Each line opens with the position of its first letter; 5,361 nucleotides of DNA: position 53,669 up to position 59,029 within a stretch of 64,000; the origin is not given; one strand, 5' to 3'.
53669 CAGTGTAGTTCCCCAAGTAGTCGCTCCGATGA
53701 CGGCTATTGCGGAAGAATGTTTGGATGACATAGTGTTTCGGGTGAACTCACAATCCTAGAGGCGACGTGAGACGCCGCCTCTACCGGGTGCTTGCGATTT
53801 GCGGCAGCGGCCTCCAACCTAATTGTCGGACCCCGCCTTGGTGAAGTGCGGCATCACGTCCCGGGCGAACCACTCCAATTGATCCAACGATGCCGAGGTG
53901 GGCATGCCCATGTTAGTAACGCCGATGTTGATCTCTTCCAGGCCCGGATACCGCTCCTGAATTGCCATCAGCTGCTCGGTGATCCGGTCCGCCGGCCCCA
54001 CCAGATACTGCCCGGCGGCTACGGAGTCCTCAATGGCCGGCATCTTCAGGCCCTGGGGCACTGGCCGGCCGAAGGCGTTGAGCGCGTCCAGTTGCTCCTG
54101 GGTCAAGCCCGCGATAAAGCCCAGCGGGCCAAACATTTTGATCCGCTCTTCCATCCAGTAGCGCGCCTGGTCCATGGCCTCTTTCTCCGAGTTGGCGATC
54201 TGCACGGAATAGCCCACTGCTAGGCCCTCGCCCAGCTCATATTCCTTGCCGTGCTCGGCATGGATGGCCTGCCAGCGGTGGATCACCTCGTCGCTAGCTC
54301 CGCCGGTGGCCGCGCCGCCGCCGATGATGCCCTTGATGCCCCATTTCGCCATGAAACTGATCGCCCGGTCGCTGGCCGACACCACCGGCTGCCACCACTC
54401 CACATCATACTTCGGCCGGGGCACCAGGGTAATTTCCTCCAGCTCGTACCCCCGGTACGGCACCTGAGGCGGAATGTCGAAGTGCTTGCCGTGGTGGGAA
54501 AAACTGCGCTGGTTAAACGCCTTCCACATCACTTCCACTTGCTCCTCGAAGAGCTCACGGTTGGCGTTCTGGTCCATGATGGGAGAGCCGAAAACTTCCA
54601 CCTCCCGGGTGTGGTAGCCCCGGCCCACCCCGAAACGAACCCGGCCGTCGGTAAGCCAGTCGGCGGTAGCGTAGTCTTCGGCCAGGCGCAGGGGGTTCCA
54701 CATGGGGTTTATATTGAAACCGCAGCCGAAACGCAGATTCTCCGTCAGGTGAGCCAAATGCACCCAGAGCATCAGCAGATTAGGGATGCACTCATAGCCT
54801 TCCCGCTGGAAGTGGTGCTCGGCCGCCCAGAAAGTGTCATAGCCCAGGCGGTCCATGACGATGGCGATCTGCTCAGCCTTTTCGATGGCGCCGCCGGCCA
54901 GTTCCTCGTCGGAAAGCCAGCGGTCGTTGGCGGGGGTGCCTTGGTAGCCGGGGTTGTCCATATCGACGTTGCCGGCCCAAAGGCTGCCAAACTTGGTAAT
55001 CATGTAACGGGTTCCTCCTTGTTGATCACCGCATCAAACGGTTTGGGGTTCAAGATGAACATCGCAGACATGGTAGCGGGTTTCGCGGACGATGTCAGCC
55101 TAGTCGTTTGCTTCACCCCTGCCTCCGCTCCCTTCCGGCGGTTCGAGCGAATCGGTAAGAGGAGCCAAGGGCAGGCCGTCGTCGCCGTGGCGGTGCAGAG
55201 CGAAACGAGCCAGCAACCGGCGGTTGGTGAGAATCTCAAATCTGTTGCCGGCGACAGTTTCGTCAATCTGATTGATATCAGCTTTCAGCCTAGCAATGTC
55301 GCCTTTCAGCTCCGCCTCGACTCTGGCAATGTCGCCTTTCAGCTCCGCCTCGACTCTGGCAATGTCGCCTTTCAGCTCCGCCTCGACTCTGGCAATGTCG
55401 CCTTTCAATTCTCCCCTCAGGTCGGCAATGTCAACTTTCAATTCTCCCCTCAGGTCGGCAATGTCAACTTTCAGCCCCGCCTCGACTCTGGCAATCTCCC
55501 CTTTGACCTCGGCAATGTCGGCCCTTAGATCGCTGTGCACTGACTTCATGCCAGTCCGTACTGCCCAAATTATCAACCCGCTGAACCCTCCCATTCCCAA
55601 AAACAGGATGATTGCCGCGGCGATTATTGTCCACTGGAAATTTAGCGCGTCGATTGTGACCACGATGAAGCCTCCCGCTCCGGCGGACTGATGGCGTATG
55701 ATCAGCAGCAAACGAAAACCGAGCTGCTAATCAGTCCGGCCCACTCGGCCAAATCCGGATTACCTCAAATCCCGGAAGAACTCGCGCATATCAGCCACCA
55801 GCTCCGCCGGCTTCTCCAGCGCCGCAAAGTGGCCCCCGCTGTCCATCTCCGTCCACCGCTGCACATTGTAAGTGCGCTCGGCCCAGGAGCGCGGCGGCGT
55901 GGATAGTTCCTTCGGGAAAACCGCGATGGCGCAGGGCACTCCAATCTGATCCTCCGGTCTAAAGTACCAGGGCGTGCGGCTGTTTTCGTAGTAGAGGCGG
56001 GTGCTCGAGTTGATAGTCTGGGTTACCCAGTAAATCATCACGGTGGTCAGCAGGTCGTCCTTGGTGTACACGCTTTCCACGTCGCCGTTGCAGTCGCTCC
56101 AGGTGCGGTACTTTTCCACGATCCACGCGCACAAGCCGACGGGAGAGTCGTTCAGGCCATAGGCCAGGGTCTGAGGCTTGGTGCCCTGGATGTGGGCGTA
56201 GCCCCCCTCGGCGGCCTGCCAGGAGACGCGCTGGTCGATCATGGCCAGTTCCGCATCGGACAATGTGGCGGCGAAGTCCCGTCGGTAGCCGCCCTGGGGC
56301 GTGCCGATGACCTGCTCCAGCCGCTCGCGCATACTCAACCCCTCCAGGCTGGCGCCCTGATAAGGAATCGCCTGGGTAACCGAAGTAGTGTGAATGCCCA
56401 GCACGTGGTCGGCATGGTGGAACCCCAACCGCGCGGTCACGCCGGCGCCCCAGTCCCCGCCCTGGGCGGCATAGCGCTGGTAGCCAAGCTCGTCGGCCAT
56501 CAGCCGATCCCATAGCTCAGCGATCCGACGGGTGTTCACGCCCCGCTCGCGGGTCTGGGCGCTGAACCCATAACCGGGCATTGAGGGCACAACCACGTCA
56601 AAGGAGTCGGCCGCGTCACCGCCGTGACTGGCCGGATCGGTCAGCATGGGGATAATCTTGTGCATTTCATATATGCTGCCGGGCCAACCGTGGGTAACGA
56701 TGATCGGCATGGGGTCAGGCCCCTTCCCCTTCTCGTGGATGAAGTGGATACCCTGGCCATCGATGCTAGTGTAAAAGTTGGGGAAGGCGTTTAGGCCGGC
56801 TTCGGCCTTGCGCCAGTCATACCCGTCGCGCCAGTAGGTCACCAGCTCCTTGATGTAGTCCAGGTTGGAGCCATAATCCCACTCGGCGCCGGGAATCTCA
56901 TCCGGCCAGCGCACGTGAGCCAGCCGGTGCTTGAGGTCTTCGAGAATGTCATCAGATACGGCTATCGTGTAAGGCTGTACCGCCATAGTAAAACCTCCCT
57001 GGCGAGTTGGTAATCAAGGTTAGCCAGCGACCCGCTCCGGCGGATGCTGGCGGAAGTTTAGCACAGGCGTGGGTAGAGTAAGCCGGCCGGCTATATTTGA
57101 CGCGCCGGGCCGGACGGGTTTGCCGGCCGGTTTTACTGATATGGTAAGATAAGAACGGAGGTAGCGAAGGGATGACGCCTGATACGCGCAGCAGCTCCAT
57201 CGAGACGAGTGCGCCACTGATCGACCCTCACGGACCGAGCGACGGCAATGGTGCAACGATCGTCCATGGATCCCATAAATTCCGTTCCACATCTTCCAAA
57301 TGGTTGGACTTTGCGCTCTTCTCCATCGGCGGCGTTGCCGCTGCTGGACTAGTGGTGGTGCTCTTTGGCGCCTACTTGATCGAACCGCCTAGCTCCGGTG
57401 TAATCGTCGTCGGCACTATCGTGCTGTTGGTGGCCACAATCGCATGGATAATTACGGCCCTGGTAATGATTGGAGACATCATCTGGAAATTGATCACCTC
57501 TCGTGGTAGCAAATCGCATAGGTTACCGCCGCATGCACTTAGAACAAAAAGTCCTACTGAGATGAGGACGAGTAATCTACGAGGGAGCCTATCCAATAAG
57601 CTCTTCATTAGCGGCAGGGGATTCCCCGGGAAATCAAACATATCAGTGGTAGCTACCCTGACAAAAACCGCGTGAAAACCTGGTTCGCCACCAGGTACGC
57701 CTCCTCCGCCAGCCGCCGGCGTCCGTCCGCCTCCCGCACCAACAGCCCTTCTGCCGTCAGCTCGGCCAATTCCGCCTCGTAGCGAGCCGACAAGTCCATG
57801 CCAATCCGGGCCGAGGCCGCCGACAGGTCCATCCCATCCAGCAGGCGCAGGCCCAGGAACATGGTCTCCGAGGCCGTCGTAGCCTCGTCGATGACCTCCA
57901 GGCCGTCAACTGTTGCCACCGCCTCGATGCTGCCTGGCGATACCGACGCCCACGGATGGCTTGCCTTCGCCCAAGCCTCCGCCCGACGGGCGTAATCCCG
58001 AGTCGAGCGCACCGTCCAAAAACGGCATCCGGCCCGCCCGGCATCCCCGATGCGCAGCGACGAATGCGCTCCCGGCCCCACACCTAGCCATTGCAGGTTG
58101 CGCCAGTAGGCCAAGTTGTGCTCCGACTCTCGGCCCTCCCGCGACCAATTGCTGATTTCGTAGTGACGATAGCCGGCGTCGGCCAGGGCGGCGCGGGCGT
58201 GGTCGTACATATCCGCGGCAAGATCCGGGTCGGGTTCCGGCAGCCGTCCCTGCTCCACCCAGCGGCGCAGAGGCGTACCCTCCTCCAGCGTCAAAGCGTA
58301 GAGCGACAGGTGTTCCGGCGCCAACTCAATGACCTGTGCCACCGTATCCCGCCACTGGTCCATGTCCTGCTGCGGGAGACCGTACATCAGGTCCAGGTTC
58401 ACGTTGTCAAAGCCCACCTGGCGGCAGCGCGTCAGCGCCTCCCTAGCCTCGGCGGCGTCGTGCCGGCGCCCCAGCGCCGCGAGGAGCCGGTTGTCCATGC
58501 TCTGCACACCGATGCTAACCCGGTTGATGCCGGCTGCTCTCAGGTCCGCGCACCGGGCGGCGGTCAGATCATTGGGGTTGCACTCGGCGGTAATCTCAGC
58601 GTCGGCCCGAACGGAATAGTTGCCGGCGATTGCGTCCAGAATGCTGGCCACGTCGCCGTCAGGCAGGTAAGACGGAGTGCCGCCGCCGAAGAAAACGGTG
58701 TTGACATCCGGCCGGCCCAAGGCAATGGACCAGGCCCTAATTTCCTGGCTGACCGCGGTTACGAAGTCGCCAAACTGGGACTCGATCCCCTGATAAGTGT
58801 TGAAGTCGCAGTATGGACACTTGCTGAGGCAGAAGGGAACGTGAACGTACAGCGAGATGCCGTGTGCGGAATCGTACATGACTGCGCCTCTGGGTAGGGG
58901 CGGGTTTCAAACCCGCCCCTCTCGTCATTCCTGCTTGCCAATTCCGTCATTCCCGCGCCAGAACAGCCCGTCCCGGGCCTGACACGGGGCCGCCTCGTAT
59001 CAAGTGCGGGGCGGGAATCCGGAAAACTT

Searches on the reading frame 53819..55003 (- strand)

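Call 59: search_protein_families(library=pfam, proteins=[window:53819-55003:-], max_evalue=0.00001)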
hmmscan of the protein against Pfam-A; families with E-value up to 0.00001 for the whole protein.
window:53819-55003:- (394 aa): 1 family
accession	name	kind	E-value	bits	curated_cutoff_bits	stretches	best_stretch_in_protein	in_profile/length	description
PF00296.26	Bac_luciferase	-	4.9e-40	138.3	27.9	1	36-351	17-310/314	Luciferase-like monooxygenase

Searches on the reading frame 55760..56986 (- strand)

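Call 59: search_protein_families(library=pfam, proteins=[window:55760-56986:-], max_evalue=0.00001)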
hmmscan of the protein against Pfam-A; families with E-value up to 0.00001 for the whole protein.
window:55760-56986:- (408 aa): 2 families
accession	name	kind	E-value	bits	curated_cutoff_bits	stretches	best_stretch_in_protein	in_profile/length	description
PF06441.18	EHN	-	1.2e-37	128.9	22.8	1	3-108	1-107/107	Epoxide hydrolase N terminus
PF00561.26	Abhydrolase_1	-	1.3e-12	48.4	25.8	1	94-241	2-131/245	alpha/beta hydrolase fold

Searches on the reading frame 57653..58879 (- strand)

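Call 59: search_protein_families(library=pfam, proteins=[window:57653-58879:-], max_evalue=0.00001)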
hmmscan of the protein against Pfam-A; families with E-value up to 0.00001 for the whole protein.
window:57653-58879:- (408 aa): 2 families
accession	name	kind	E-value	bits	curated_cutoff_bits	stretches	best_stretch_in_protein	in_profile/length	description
PF04055.27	Radical_SAM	-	1.1e-27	97.7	29.5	1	11-181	1-164/166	Radical SAM superfamily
PF06969.22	HemN_C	-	7.1e-12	45.7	24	1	332-386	3-57/67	HemN C-terminal domain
